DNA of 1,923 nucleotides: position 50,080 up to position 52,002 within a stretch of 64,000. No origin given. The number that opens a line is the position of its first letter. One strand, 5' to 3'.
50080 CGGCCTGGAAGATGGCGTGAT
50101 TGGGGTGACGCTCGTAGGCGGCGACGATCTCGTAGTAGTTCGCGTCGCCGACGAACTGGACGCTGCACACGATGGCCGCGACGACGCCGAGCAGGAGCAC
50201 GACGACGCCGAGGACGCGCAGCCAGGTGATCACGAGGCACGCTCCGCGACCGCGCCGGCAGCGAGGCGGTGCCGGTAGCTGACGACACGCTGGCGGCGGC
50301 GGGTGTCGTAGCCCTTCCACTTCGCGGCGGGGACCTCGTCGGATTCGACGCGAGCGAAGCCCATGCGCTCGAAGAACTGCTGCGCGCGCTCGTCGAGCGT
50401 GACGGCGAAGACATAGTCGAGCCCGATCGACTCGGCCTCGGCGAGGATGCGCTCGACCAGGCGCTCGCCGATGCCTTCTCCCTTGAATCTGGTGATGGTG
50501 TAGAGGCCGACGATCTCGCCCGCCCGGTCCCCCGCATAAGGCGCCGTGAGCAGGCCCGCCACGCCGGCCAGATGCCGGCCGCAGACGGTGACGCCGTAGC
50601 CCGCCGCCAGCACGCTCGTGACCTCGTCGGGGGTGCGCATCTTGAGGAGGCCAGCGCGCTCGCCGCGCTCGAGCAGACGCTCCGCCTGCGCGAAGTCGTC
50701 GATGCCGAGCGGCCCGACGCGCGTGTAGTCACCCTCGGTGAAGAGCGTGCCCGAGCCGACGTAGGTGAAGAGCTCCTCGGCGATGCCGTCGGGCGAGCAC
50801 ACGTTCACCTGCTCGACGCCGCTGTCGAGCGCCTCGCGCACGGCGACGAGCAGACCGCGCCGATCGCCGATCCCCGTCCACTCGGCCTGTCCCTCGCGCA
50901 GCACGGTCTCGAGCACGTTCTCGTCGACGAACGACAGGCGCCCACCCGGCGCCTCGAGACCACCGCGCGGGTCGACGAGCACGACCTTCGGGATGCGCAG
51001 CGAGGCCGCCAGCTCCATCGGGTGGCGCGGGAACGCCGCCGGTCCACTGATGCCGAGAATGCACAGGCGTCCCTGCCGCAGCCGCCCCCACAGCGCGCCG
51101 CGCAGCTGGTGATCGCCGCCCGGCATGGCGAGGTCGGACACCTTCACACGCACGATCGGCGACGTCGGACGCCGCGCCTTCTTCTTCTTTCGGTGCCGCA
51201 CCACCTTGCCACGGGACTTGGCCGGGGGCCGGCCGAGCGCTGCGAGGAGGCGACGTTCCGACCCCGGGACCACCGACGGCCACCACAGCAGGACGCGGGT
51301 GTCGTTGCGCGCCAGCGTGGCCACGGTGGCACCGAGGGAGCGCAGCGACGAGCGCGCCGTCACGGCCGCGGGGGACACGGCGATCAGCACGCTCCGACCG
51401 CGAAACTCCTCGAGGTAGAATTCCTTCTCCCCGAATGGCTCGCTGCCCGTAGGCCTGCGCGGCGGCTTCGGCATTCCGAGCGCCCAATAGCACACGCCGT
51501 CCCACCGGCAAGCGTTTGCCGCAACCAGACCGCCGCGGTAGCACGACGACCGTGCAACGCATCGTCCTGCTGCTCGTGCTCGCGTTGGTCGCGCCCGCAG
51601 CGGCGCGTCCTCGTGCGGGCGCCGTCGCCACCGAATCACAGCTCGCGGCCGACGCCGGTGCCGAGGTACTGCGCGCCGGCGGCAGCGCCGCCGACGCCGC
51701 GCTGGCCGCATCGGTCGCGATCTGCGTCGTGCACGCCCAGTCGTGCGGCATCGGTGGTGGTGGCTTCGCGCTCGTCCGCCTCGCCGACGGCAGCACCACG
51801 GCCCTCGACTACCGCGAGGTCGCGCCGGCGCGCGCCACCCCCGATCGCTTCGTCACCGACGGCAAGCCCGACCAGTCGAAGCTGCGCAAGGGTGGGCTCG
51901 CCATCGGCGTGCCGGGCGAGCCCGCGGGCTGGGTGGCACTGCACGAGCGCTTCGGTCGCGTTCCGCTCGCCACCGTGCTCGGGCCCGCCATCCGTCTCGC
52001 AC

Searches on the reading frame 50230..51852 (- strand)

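Call 26: search_protein_families(library=pfam, proteins=[window:50230-51852:-], max_evalue=0.00001)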
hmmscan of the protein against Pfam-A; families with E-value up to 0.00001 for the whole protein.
window:50230-51852:- (540 aa): 3 families
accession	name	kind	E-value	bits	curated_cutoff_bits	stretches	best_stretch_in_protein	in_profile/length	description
PF00583.31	Acetyltransf_1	-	6.5e-09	36.5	20.7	1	426-499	42-116/116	Acetyltransferase (GNAT) family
PF13508.13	Acetyltransf_7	-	7.8e-07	29.8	27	1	429-500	15-83/84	Acetyltransferase (GNAT) domain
PF13673.13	Acetyltransf_10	-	3.5e-06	27.4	23.6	1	441-505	52-113/128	Acetyltransferase (GNAT) domain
